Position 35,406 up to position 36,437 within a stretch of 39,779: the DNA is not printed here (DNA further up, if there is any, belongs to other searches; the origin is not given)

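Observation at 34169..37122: Orphan CheR-like / CheB-like / membrane-GAF cassette, translationally coupled and running into nadC, with no chemotaxis partners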

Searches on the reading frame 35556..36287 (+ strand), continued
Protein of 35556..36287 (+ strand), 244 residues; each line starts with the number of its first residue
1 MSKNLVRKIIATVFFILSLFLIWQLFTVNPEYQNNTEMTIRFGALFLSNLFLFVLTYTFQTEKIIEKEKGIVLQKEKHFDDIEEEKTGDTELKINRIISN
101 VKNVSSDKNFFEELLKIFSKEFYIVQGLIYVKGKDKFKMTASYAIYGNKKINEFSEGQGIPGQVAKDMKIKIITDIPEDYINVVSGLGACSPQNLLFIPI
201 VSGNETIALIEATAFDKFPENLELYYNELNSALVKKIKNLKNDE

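Call 36: search_protein_families(library=pfam, proteins=[L018:5785-6243:+, L018:6295-7341:+, L018:7421-8260:+, L018:8263-9090:+, L018:9668-10462:+, L018:10487-11161:+, L018:11164-11766:+, L018:11747-12025:+, L018:12040-13905:-, L018:14039-14512:-], max_evalue=0.01)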
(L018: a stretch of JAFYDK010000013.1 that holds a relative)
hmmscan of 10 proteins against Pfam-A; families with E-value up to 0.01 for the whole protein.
L018:5785-6243:+ (153 aa): 0 families

L018:6295-7341:+ (349 aa): 10 families
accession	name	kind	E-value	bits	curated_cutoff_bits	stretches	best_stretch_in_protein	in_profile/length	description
PF13855.12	LRR_8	-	5.9e-40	135.3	27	7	117-174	2-61/61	Leucine rich repeat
PF23598.1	LRR_14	-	6.4e-38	130.8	40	4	226-326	42-142/353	Leucine-rich repeat region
PF12799.13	LRR_4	-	4e-33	113.1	27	7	93-132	1-40/44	Leucine Rich repeats (2 copies)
PF00560.39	LRR_1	-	3.4e-23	77.2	20.6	0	233-253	2-23/23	Leucine Rich Repeat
PF14580.12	LRR_9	-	3.4e-07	30.5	30.5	1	76-155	48-129/175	Leucine-rich repeat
PF25019.1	LRR_R13L1-DRL21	-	7.6e-07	29.5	27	0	205-262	69-125/127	R13L1/DRL21 LRRs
PF24048.1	LRR_NXF1-5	-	0.00066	19.7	30.5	0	49-107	56-118/142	NXF1/2/3/5 leucine-rich repeat domain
PF13516.12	LRR_6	-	0.0035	17.7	23.4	0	185-197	3-15/24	Leucine Rich repeat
PF13306.12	LRR_5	-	0.0043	17.4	27.7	1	73-170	14-109/127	BspA type Leucine rich repeat region (6 copies)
PF07400.16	IL11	-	0.0099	15.9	25.8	0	130-173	35-78/170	Interleukin 11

L018:7421-8260:+ (280 aa): 3 families
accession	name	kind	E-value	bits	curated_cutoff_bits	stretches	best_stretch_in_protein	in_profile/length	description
PF01739.24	CheR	-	6.1e-37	127.4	27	1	69-261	1-180/195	CheR methyltransferase, SAM binding domain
PF08242.18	Methyltransf_12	-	0.00069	20.7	30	0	205-252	56-98/98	Methyltransferase domain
PF03705.20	CheR_N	-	0.0031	17.6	27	1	6-38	2-34/53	CheR methyltransferase, all-alpha domain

L018:8263-9090:+ (276 aa): 2 families
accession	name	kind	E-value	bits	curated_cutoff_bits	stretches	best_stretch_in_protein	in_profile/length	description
PF01739.24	CheR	-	2.5e-17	63.4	27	1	76-266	2-191/195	CheR methyltransferase, SAM binding domain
PF03705.20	CheR_N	-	0.00022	21.3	27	1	10-61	1-52/53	CheR methyltransferase, all-alpha domain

L018:9668-10462:+ (265 aa): 2 families
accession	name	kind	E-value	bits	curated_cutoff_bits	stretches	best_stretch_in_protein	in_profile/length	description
PF13185.12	GAF_2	-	2.4e-10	41.2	28.6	1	132-242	8-115/136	GAF domain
PF01590.32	GAF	-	0.00019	22.4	22.4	1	166-239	34-110/133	GAF domain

L018:10487-11161:+ (225 aa): 2 families
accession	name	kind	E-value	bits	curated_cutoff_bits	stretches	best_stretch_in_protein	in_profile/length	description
PF01128.25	IspD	-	4.3e-47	161.1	27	1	7-224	3-220/221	2-C-methyl-D-erythritol 4-phosphate cytidylyltransferase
PF12804.13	NTP_transf_3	-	7.7e-08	33.1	27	1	7-130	1-116/160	MobA-like NTP transferase domain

L018:11164-11766:+ (201 aa): 1 family
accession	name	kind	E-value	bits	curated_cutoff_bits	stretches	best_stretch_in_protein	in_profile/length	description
PF00265.24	TK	-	9.1e-53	179.1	20.6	1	10-183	1-176/176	Thymidine kinase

L018:11747-12025:+ (93 aa): 1 family
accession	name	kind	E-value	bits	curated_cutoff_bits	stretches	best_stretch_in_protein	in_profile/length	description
PF01809.23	YidD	-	1e-26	92.9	27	1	9-74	2-67/67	Putative membrane protein insertion efficiency factor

L018:12040-13905:- (621 aa): 5 families
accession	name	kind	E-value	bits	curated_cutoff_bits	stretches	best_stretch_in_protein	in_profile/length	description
PF00015.26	MCPsignal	-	1.4e-35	123.1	34.6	1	435-602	1-168/172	Methyl-accepting chemotaxis protein (MCP) signalling domain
PF00672.30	HAMP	-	3e-06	27.9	25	1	328-379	2-52/53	HAMP domain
PF12729.13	4HB_MCP_1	-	3.9e-06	27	27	1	6-178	1-168/181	Four helix bundle sensory module for signal transduction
PF24487.1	NDC80_loop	-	0.0024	18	27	1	364-465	71-172/233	Kinetochore protein NDC80 loop region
PF25481.1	Nucleoprot-TPR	-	0.0048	17.3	27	1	351-427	4-80/80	Nucleoprotein TPR-like domain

L018:14039-14512:- (157 aa): 5 families
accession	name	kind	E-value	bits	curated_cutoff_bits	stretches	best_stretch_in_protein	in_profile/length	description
PF01037.27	AsnC_trans_reg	-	3e-20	72.3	25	1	73-144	2-71/73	Lrp/AsnC ligand binding domain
PF13412.12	HTH_24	-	1.9e-17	63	21.9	1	6-53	1-48/48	Winged helix-turn-helix DNA-binding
PF13404.12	HTH_AsnC-type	-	1.8e-12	47.3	27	1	6-47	1-42/42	AsnC-type helix-turn-helix domain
PF01047.28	MarR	-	1.1e-05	25.7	24.6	1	8-53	3-48/59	MarR family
PF01022.26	HTH_5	-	0.0051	17.1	22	1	7-52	1-45/47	Bacterial regulatory protein, arsR family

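Call 46: search_solved_structures(query=L039:14333-14875:+, max_evalue=10)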
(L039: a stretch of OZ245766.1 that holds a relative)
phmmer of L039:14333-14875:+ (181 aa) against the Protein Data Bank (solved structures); distinct sequences matched with E-value up to 10: 5.
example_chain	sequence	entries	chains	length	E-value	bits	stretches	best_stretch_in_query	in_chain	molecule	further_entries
6kko_A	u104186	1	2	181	4.8e-15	59.2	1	10-174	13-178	Putative serine phosphatase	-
8g9k_A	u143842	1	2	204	0.68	13.2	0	121-174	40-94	THR2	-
5xy3_i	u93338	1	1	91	0.72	13.1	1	26-114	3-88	Ribosomal protein L36e, putative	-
4mhx_A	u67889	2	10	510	0.75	13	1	84-121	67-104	N-sulphoglucosamine sulphohydrolase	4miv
7uy8_D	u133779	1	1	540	0.98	12.7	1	55-132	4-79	Eukaryotic-type DNA primase, large subunit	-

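Call 47: search_solved_structures(query=L039:14919-15278:+, max_evalue=10)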
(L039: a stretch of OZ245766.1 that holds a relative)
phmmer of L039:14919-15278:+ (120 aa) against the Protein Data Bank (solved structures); distinct sequences matched with E-value up to 10: 2.
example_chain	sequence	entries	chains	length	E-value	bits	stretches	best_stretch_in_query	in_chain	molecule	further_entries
6kko_C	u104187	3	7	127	4.6e-14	55.9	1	3-118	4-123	DUF1987 domain-containing protein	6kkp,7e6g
6k4f_U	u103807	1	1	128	4.6e-14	55.9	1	3-118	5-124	DUF1987 domain-containing protein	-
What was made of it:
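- DUF6272 matches SiaB and the SiaC-like protein matches SiaC of PDB 6KKO (E about 5e-15) (calls 46, 47).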

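Call 48: search_solved_structures(query=A1, max_evalue=1)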
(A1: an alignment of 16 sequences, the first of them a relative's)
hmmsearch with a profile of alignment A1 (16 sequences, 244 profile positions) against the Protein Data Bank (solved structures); distinct sequences matched with E-value up to 1: 6.
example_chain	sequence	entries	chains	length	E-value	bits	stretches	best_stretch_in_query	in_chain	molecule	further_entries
4g3v_A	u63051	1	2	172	0.00074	22.2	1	95-231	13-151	Transcriptional regulator nlh2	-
1mc0_A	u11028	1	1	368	0.0078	18.9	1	154-219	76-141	3',5'-cyclic nucleotide phosphodiesterase 2A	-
3ibj_A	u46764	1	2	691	0.024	17.3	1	159-218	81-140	cGMP-dependent 3',5'-cyclic phosphodiesterase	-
9lrn_A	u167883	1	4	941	0.054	16.1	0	159-218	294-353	cGMP-dependent 3',5'-cyclic phosphodiesterase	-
2zmf_A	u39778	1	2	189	0.067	15.8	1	146-212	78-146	cAMP and cAMP-inhibited cGMP 3',5'-cyclic phosphodiesterase 10A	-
6mzb_A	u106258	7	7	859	0.55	12.8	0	157-211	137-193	Rod cGMP-specific 3',5'-cyclic phosphodiesterase subunit alpha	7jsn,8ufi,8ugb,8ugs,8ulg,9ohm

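Call 55: search_protein_families(library=pfam, proteins=[L016:12170-12706:-, L016:12768-13991:-, L016:14146-14538:-, L016:14703-16364:-, L016:8786-10165:+, L016:10182-11768:+, L028:26-409:-], max_evalue=0.01)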
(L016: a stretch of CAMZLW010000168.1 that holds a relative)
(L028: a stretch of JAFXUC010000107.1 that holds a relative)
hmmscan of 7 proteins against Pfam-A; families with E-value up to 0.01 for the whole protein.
L016:12170-12706:- (179 aa): 1 family
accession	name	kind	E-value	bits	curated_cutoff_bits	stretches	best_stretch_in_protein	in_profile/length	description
PF01923.23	Cob_adeno_trans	-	8.8e-60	202.1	24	1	3-165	1-170/171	Cobalamin adenosyltransferase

L016:12768-13991:- (408 aa): 4 families
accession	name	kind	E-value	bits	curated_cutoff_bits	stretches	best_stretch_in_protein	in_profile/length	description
PF00155.27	Aminotran_1_2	-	2.8e-69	234.4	19.7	1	43-385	2-361/361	Aminotransferase class I and II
PF00464.25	SHMT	-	1.3e-06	27.8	27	1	147-261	143-251/399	Serine hydroxymethyltransferase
PF00266.25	Aminotran_5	-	0.0004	19.9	21.5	1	60-212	14-179/371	Aminotransferase class-V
PF01212.27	Beta_elim_lyase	-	0.0013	18.6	27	1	90-267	35-215/288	Beta-eliminating lyase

L016:14146-14538:- (131 aa): 1 family
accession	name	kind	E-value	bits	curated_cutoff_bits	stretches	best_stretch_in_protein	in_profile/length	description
PF09345.15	SiaC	-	2.1e-37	127.9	24.5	1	9-126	2-120/120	SiaC family regulatory phosphoprotein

L016:14703-16364:- (554 aa): 4 families
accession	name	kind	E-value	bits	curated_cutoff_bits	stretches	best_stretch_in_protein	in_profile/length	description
PF03572.23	Peptidase_S41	-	9.8e-47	159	24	1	194-350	1-156/165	Peptidase family S41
PF17820.7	PDZ_6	-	7.4e-12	45.3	27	1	112-164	4-54/54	PDZ domain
PF13180.12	PDZ_2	-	2.8e-10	40.8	27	1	96-169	2-74/80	PDZ domain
PF00595.29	PDZ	-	1.7e-06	28.7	23.2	1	106-155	25-74/81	PDZ domain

L016:8786-10165:+ (460 aa): 2 families
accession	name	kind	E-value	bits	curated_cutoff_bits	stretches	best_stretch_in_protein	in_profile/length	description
PF03051.21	Peptidase_C1_2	-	2.4e-141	471.9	22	1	23-455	2-437/438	Peptidase C1-like family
PF00112.29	Peptidase_C1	-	9.6e-09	36.1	20.7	1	372-416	157-203/220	Papain family cysteine protease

L016:10182-11768:+ (529 aa): 2 families
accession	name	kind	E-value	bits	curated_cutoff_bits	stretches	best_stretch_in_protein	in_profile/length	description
PF07676.18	PD40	-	2e-30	104.5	20.9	3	279-317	2-38/38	WD40-like Beta Propeller Repeat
PF13431.12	TPR_17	-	0.0084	16.8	24.4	0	49-74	1-26/34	Tetratricopeptide repeat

L028:26-409:- (128 aa): 1 family
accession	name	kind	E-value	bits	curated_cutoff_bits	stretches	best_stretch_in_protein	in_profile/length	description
PF09345.15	SiaC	-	7.1e-34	116.5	24.5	1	9-120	4-118/120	SiaC family regulatory phosphoprotein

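Call 56: predict_structure(alignment_id=A1)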
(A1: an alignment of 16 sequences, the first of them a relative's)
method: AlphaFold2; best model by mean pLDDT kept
length: 244 residues; sequences in the alignment: 16
mean_pLDDT: 81.0   pTM: 0.60
mean pLDDT of the five models: 81.0, 79.1, 77.4, 73.5, 68.3
residues with pLDDT >= 90: 79; 70-90: 114; 50-70: 41; < 50: 10
segments of 3 or more residues with pLDDT < 50: 183-188
pLDDT, mean of each block of 10 residues (from residue 1): 76 88 76 75 88 84 75 61 63 92 78 91 89 91 69 88 94 75 49 89 94 89 92 88 55
secondary structure, 60 per line:
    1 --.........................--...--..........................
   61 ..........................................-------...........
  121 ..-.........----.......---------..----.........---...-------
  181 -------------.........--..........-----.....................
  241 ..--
elements in order: H3-27 H35-102 H110-122 E124-132 E137-143 H159-167 E171-173 E194-202 E205-214 H220-242
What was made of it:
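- On GAF domain: The AlphaFold model has pLDDT 81 (call 56).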

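Call 61: fold_search(model_id=the predicted structure, library=pdb)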
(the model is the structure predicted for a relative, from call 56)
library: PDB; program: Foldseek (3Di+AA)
matches with E <= 10: 713; with E <= 0.001: 185
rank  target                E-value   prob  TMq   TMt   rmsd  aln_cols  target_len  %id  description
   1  4g3v_A                9.4e-09  1.00  0.48  0.70   4.8       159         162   20  Crystal structure of A. Aeolicus nlh2 gaf domain in an inactive state (released 2013-05-29)
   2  6oei                  3.8e-07  1.00  0.53  0.54   7.0       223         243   10  Yeast Spc42 N-terminal coiled-coil fused to PDB: 3K2N (released 2019-04-24)
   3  3ci6_B                9.2e-07  1.00  0.49  0.69   4.7       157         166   13  Crystal structure of the GAF domain from Acinetobacter phosphoenolpyruvate-protein phosphotransferase (released 2008-05-13)
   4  3trc                  1.9e-06  1.00  0.51  0.71   4.5       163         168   15  Structure of the GAF domain from a phosphoenolpyruvate-protein phosphotransferase (ptsP) from Coxiella burnetii (released 2011-09-28)
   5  3rfb_B                2.9e-06  1.00  0.48  0.68   4.7       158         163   13  Structure of fRMsr (released 2012-04-11)
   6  9euy_A                3.0e-06  1.00  0.47  0.25   7.9       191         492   14  Cryo-EM structure of the full-length Pseudomonas aeruginosa bacteriophytochrome in its Pfr state (released 2024-09-04)
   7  1mc0                  3.0e-06  1.00  0.35  0.26  18.9       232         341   17  Regulatory Segment of Mouse 3',5'-Cyclic Nucleotide Phosphodiesterase 2A, Containing the GAF A and GAF B Domains (released 2002-10-02)
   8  3rfb_A                3.2e-06  1.00  0.47  0.68   4.7       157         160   13  Structure of fRMsr (released 2012-04-11)
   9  3e0y_A                3.4e-06  1.00  0.42  0.63   5.0       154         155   17  The crystal structure of a conserved domain from a protein of Geobacter sulfurreducens PCA (released 2008-09-30)
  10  1f5m_B                3.4e-06  1.00  0.40  0.52   6.8       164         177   16  STRUCTURE OF THE GAF DOMAIN (released 2000-11-10)
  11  3mmh_A                4.3e-06  1.00  0.47  0.66   3.7       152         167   18  X-ray structure of free methionine-R-sulfoxide reductase from neisseria meningitidis in complex with its substrate (released 2010-05-19)
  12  6ob8_A                4.3e-06  1.00  0.43  0.35  18.3       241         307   12  Crystal structure of a dual sensor histidine kinase in green light illuminated state (released 2019-09-18)
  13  3ksf_D                4.6e-06  1.00  0.45  0.67   6.1       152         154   13  structure of fRMsr of Staphylococcus aureus (reduced form) (released 2010-05-26)
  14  3oov_A                4.6e-06  1.00  0.39  0.54   6.1       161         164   15  Crystal structure of a methyl-accepting chemotaxis protein, residues 122 to 287 (released 2010-09-08)
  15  1f5m_A                4.9e-06  1.00  0.41  0.53   5.1       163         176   16  STRUCTURE OF THE GAF DOMAIN (released 2000-11-10)
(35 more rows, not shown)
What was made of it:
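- On GAF domain: Foldseek top hits are GAF domains 4G3V, 3CI6, 3TRC and 3RFB, with probability 1.0 (call 61).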

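Call 62: find_homologous_proteins(query=A2, max_evalue=1e-40)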
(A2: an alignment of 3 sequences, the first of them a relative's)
Query A2 (3 sequences) (703 aa, profile of the alignment): 7087 proteins with E <= 1e-40 among 8000 candidates; the best 120 are listed.
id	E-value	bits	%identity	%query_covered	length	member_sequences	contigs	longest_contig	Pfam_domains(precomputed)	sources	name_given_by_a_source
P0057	0.0e+0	1293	57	100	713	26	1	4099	PF00015.27,PF00672.31,PF04108.18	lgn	-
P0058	0.0e+0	1277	100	100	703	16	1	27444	PF00015.27,PF00672.31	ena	-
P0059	0.0e+0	1172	59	100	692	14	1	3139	PF00015.27,PF00672.31,PF04108.18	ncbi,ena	-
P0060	0.0e+0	1118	58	100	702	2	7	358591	PF00015.27,PF00672.31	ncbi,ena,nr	ncbi:MAG: HAMP domain-containing protein [Bacteroidales bacterium]|nr:HAMP domain-containing protein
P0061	1.7e-266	904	55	100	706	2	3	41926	PF00015.27,PF00672.31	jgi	jgi:methyl-accepting chemotaxis protein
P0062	1.0e-222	760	49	92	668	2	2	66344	PF00015.27,PF00672.31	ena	-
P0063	8.5e-219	747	48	100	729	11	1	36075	PF00015.27,PF00672.31,PF12729.14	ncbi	-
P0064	2.0e-216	739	48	100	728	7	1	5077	PF00015.27,PF00672.31,PF12729.14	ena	-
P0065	2.2e-194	666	42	99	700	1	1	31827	PF00015.27,PF00672.31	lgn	-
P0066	4.1e-194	665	42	99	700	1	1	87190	PF00015.27,PF00672.31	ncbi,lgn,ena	-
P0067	4.3e-194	665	42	99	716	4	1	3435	PF00015.27,PF00672.31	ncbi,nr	ncbi:MAG: HAMP domain-containing protein [Bacteroidales bacterium]|nr:HAMP domain-containing protein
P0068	7.5e-194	664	42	99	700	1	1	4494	PF00015.27,PF00672.31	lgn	-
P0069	1.4e-193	663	43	99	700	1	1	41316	PF00015.27,PF00672.31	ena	-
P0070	1.9e-193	663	42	99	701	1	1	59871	PF00015.27,PF00672.31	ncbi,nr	ncbi:MAG: methyl-accepting chemotaxis protein [Bacteroidales bacterium]|nr:methyl-accepting chemotax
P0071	2.2e-193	663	42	99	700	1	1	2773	PF00015.27,PF00672.31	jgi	-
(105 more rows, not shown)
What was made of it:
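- MCPs are abundant in Bacteroidales MAGs (call 62).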

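Call 65: search_protein_representatives(alignment_id=A1)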
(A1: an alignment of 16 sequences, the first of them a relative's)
Query: 16 sequences, 244 profile positions. Proteins with E-value up to 0.001 (for the whole library): 10640; up to 1e-10: 7984; up to 1e-30: 500. The best 150 are listed.
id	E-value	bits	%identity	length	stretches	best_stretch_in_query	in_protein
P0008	7.1e-102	356.4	-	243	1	1-244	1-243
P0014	3.8e-97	340.9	-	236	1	1-238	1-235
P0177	9.0e-74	264.3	-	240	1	1-243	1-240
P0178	5.1e-63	229.1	-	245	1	1-240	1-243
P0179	6.1e-63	228.9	-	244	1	1-239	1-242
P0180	3.1e-62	226.6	-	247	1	1-238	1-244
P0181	5.5e-62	225.7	-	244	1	1-239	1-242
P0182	1.8e-60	220.8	-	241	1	1-240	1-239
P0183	6.9e-60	218.9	-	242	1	4-239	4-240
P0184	3.4e-59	216.6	-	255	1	7-240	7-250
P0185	4.0e-59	216.4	-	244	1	1-239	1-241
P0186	1.1e-58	215.0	-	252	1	1-239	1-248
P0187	3.3e-58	213.4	-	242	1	1-242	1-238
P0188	6.6e-56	205.8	-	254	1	1-242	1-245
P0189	1.7e-55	204.5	-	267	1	1-243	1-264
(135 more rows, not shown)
